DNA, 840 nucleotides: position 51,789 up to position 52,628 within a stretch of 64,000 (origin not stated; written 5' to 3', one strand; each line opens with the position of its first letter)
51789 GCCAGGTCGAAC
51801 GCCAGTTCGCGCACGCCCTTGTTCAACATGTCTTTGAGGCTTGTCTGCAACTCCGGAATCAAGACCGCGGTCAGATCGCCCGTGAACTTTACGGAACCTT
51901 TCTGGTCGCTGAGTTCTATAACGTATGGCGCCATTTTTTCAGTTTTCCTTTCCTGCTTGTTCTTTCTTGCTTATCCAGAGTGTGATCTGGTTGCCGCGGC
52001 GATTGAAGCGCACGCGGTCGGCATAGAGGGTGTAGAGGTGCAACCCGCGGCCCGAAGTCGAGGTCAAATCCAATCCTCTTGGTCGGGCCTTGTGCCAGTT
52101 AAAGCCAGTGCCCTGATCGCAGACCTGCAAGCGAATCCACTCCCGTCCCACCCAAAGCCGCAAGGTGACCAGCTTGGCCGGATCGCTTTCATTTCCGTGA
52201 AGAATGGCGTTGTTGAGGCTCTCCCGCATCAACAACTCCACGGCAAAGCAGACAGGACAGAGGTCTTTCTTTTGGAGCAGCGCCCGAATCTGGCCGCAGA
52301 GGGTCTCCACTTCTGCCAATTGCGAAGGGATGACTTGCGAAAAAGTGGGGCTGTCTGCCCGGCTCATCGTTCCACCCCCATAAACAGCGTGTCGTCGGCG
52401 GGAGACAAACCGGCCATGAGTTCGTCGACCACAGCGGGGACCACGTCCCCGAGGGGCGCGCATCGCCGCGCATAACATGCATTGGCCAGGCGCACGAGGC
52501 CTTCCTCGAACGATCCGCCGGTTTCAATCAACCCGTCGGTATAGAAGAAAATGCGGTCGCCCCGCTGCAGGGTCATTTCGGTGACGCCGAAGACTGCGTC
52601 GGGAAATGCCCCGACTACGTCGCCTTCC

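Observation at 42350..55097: Ten-gene cluster fusing a complete chemosensory module to a partner-switching module and a PAS-REC-Hpt relay protein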

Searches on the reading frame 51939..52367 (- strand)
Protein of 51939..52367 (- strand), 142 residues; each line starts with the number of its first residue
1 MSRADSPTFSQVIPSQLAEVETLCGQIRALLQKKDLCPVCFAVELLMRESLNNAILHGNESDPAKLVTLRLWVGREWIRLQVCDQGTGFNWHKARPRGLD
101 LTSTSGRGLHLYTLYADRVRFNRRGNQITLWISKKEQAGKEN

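Call 41: search_solved_structures(query=window:51939-52367:-, show_alignments=3, max_evalue=0.01)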
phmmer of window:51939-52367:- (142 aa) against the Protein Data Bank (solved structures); distinct sequences matched with E-value up to 0.01: 4.
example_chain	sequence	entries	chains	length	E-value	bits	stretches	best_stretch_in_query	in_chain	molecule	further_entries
1til_A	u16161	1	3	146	0.0023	20.9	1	42-127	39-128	Anti-sigma F factor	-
1l0o_A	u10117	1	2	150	0.0024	20.8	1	42-127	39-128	Anti-sigma F factor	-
1th8_A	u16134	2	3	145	0.0024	20.8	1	42-126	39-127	Anti-sigma F factor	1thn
1tid_A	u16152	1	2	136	0.0029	20.5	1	42-119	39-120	Anti-sigma F factor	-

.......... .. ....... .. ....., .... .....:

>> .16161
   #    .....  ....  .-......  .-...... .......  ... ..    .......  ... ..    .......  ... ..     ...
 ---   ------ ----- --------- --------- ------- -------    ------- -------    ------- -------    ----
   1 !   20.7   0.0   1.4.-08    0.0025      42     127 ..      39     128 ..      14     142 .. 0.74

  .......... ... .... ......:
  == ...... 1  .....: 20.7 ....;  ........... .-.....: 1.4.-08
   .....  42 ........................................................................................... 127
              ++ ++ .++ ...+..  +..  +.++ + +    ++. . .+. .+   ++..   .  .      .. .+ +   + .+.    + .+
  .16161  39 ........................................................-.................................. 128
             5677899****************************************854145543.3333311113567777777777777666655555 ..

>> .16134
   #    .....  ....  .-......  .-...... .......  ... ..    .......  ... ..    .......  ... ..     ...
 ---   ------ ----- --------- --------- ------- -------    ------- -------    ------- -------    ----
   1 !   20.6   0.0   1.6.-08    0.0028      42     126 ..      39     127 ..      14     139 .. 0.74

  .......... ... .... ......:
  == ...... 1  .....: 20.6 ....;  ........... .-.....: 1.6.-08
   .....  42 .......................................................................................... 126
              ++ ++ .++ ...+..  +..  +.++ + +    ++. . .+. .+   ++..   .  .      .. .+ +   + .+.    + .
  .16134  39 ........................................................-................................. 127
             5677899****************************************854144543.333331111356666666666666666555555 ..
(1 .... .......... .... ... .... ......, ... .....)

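Call 49: find_homologous_proteins(query=window:51939-52367:-, max_evalue=0.00001)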
Query window:51939-52367:- (142 aa): 62 proteins with E <= 0.00001 among 77 candidates.
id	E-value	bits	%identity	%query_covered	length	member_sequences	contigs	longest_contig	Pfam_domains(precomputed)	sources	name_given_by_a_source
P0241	3.3e-91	320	100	100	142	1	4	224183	PF13581.13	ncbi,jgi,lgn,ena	jgi:anti-sigma regulatory factor (Ser/Thr protein kinase)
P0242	7.0e-61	222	72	99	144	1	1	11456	PF13581.13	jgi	jgi:serine/threonine-protein kinase RsbW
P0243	8.6e-50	186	61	96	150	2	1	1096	PF13581.13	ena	-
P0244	1.3e-49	185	65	89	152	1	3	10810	PF13581.13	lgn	-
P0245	3.7e-49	184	62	99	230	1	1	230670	PF13581.13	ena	-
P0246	2.0e-47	178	59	96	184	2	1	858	PF13581.13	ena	-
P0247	2.9e-46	175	63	89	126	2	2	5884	PF13581.13,PF02518.32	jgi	-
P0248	4.2e-46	174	64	89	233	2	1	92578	PF01740.27,PF13581.13,PF02518.32,PF13466.13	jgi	jgi:serine/threonine-protein kinase RsbW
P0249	8.1e-46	173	60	94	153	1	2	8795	PF13581.13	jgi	jgi:serine/threonine-protein kinase RsbW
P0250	1.7e-45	172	63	89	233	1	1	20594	PF01740.27,PF13581.13,PF02518.32,PF13466.13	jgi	jgi:serine/threonine-protein kinase RsbW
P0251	6.6e-45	170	63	89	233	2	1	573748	PF01740.27,PF13581.13,PF02518.32,PF13466.13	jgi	jgi:serine/threonine-protein kinase RsbW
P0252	1.9e-44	169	57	99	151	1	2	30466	PF13581.13,PF02518.32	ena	-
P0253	3.8e-44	168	61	89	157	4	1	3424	PF13581.13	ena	-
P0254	3.9e-44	168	57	95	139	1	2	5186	PF13581.13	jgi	jgi:serine/threonine-protein kinase RsbW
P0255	5.2e-44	167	63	89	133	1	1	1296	PF13581.13,PF02518.32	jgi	jgi:serine/threonine-protein kinase RsbW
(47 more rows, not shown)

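Call 52: search_protein_families(library=ncbifam, proteins=[window:51939-52367:-], max_evalue=0.00001)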
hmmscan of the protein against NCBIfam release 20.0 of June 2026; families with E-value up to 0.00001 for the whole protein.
window:51939-52367:- (142 aa): 0 families

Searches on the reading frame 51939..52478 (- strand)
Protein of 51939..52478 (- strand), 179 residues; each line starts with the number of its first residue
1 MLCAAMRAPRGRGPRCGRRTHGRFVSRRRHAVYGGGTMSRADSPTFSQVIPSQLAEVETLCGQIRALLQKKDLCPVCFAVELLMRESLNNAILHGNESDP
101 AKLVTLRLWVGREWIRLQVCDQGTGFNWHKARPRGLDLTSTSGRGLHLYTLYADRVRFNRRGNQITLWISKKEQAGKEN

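Call 3: search_protein_families(library=pfam, proteins=[window:51939-52478:-], max_evalue=0.01)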
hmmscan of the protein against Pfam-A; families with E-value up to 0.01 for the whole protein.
window:51939-52478:- (179 aa): 2 families
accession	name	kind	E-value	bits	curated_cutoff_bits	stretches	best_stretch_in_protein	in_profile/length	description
PF13581.12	HATPase_c_2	-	3.5e-18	66.3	27.4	1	50-167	1-125/127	Histidine kinase-like ATPase domain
PF02518.31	HATPase_c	-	0.00011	23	26.4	1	81-176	7-100/111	Histidine kinase-, DNA gyrase B-, and HSP90-like ATPase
